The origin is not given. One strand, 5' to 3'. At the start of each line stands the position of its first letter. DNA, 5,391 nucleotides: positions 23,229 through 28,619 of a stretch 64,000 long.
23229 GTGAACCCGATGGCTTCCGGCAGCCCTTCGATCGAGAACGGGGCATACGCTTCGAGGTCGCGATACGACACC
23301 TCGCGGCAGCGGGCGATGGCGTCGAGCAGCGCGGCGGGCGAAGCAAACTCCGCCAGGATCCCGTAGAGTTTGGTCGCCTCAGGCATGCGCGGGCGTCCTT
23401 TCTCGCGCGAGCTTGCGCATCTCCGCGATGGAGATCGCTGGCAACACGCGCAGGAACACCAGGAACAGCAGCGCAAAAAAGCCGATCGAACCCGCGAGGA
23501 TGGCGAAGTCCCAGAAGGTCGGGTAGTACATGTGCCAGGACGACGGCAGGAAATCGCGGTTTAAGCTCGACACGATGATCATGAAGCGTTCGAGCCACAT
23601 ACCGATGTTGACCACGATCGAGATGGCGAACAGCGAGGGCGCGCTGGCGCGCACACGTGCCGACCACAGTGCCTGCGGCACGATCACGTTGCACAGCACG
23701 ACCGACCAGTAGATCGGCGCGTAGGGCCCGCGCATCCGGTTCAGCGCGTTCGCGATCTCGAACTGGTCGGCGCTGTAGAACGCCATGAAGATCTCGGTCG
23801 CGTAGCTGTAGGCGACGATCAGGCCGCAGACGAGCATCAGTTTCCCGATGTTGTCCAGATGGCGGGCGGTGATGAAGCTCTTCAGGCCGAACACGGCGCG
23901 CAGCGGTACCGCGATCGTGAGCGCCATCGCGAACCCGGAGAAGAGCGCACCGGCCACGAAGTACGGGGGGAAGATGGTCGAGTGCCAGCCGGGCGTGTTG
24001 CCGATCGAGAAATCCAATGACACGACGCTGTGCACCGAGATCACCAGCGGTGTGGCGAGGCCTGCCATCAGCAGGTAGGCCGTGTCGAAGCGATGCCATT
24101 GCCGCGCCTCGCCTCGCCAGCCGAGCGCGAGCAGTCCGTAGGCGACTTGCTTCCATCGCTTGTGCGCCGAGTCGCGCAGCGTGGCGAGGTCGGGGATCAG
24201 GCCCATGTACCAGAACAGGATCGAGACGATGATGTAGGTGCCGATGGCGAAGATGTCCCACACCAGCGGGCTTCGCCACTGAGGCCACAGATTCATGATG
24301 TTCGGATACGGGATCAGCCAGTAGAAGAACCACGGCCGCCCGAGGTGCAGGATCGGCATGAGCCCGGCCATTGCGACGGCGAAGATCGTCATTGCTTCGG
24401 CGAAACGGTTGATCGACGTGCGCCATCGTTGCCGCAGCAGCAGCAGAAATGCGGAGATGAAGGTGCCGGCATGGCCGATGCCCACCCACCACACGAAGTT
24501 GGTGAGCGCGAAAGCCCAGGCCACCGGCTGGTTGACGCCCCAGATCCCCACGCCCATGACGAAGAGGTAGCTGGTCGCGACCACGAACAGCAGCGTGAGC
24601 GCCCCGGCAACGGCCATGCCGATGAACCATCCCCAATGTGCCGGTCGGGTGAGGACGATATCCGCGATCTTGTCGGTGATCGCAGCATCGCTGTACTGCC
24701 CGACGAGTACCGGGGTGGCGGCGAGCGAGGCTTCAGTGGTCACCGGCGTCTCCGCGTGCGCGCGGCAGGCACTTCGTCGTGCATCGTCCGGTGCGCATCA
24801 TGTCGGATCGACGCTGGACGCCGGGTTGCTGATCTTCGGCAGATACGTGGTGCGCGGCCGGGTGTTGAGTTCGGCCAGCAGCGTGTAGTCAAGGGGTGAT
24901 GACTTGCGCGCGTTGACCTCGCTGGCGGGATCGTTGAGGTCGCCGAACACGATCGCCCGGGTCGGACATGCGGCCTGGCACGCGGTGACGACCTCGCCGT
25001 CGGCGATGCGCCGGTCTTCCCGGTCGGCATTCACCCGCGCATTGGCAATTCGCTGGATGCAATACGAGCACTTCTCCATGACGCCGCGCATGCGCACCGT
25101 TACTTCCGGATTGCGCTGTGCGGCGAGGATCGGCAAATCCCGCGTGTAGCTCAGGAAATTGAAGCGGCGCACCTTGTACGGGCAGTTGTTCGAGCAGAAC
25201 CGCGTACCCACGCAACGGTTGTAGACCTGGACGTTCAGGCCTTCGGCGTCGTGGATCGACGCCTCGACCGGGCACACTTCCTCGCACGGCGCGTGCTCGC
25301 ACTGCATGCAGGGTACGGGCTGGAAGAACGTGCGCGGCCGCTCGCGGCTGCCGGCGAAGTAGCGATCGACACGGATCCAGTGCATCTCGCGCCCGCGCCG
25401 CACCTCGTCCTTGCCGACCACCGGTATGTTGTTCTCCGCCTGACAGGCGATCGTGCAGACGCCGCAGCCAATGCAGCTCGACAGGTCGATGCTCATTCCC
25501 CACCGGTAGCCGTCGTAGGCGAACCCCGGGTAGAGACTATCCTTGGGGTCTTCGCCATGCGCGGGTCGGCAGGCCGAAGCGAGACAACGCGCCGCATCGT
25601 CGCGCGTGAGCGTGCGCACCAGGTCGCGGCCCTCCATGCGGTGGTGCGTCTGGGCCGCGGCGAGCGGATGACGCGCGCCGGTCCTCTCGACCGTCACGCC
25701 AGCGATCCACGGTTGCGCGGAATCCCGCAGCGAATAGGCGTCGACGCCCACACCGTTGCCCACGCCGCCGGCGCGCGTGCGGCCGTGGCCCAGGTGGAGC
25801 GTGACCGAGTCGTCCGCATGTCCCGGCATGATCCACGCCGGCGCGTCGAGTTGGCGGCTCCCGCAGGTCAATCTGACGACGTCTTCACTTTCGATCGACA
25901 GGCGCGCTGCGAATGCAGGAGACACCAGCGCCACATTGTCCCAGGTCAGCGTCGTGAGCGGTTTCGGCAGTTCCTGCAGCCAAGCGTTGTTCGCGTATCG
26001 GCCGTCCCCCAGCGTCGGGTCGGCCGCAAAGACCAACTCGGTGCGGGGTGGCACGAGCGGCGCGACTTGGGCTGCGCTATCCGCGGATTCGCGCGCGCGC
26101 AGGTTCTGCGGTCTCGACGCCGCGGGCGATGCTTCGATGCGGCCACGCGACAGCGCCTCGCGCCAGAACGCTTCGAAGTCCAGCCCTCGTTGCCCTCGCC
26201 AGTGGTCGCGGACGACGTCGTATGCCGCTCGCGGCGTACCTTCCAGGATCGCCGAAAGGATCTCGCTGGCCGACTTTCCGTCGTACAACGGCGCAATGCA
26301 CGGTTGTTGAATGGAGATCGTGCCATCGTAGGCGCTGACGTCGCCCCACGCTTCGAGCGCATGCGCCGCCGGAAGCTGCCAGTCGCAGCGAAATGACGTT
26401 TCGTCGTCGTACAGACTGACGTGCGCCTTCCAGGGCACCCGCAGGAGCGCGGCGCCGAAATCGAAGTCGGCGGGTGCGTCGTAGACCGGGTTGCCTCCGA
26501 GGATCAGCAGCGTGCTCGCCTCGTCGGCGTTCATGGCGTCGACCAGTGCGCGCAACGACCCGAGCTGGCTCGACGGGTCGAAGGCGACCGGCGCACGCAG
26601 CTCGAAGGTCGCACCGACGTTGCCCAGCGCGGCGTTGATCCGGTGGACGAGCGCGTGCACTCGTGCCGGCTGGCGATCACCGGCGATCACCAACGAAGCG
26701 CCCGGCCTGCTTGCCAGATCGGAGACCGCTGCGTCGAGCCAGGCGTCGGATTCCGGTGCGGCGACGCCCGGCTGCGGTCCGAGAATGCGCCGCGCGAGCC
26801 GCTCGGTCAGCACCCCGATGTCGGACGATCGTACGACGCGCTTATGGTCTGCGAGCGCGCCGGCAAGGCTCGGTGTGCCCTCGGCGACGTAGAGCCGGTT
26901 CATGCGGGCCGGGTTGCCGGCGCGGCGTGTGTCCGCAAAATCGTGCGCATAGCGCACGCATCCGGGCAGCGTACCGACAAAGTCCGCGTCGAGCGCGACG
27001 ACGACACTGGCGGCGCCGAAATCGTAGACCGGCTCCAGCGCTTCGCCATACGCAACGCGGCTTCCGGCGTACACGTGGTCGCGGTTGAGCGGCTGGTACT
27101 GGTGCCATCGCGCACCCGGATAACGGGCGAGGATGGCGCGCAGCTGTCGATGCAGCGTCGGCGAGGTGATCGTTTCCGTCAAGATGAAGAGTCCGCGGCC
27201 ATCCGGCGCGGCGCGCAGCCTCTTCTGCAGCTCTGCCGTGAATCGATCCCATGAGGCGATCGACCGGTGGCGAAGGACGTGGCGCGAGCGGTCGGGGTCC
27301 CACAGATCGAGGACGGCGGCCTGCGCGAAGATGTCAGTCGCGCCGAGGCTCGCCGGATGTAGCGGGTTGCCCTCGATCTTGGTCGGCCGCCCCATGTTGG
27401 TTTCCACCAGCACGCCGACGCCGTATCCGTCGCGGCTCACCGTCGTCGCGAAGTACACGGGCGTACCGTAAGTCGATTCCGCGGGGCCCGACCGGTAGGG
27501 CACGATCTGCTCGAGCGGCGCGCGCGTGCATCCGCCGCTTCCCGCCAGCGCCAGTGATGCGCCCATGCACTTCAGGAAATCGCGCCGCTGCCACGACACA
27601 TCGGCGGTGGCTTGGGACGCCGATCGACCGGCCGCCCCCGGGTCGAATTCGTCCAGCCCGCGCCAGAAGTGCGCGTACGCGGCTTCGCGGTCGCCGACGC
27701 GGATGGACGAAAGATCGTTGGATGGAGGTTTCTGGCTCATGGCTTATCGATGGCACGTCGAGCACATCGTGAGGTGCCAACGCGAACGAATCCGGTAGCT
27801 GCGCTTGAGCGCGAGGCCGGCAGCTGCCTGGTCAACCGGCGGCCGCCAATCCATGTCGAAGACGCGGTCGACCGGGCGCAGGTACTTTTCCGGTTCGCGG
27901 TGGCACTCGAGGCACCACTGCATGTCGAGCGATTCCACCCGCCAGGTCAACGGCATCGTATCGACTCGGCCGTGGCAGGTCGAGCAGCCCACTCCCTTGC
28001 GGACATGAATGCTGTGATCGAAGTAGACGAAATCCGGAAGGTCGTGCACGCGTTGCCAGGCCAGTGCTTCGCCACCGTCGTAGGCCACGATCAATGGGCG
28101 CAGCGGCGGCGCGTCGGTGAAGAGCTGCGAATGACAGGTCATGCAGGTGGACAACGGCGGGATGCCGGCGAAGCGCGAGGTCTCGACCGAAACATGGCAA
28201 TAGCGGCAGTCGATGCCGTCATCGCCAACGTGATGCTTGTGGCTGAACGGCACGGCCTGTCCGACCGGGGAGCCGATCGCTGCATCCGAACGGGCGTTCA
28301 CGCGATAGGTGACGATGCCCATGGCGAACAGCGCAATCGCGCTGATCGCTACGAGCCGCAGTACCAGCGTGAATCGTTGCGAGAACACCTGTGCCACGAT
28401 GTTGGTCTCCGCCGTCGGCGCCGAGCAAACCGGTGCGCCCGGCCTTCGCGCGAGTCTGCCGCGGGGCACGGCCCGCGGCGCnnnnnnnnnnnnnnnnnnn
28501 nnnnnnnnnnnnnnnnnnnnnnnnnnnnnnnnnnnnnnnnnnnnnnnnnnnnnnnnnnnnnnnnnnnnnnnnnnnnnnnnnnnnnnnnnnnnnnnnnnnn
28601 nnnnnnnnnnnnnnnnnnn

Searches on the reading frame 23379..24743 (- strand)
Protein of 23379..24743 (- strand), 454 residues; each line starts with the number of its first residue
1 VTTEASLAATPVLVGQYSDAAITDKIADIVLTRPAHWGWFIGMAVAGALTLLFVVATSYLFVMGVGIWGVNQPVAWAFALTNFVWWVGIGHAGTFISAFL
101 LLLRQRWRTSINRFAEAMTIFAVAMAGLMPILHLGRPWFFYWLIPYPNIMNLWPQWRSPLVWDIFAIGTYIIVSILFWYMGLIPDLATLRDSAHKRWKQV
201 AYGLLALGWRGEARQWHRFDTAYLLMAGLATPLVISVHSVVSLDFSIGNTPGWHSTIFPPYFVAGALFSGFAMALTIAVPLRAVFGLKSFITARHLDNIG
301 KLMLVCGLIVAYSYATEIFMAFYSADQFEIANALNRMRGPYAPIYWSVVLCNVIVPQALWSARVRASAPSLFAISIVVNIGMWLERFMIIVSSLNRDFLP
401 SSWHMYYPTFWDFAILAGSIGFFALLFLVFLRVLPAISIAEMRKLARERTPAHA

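Call 22: search_protein_families(library=pfam, proteins=[window:23379-24743:-], max_evalue=0.001)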
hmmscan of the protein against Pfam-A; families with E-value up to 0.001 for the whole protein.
window:23379-24743:- (454 aa): 1 family
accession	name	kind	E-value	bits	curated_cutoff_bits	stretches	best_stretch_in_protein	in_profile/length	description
PF03916.19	NrfD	-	4.5e-23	82.8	25.8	1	71-394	6-309/313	Polysulphide reductase, NrfD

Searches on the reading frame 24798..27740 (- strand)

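Call 22: search_protein_families(library=pfam, proteins=[window:24798-27740:-], max_evalue=0.001)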
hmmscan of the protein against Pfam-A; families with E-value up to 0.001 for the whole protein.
window:24798-27740:- (980 aa): 5 families
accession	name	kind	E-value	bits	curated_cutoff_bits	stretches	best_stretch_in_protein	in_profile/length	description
PF12838.12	Fer4_7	-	5.1e-13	49.7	27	2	755-827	1-52/52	4Fe-4S dicluster domain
PF13247.11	Fer4_11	-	8.4e-09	36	26.2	1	804-862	3-63/100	4Fe-4S dicluster domain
PF13183.11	Fer4_8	-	1.6e-07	32.2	27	0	753-826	2-67/68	4Fe-4S dicluster domain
PF12797.12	Fer4_2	-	8.5e-05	22.7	24.5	1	747-767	1-21/22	4Fe-4S binding domain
PF13237.11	Fer4_10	-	0.00089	19.6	25.5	0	749-824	2-53/53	4Fe-4S dicluster domain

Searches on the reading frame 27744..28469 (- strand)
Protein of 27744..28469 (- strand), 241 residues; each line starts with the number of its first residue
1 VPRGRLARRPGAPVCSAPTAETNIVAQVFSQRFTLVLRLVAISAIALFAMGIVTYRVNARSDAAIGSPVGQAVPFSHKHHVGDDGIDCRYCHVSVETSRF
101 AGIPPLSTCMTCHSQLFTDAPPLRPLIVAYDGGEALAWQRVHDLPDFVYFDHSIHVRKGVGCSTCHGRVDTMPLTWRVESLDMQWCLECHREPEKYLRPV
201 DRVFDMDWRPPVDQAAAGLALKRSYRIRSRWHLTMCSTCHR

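Call 22: search_protein_families(library=pfam, proteins=[window:27744-28469:-], max_evalue=0.001)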
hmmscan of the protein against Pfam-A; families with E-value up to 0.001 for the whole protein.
window:27744-28469:- (241 aa): 4 families
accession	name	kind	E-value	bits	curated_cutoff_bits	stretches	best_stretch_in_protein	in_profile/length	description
PF14522.11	Cytochrome_C7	-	3.8e-10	39.9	24.8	1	148-241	1-67/67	Cytochrome c7 and related cytochrome c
PF02085.21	Cytochrom_CIII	-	1.5e-08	35.4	22.9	0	68-115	16-55/101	Class III cytochrome C family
PF14537.11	Cytochrom_c3_2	-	2.4e-08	34.8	25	1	155-240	2-78/79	Cytochrome c3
PF22113.1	Mtrc-MtrF_II-IV_dom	-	3.3e-05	23.9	30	0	87-121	8-38/176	Outer membrane cytochrome MtrC/MtrF-like, domains II/IV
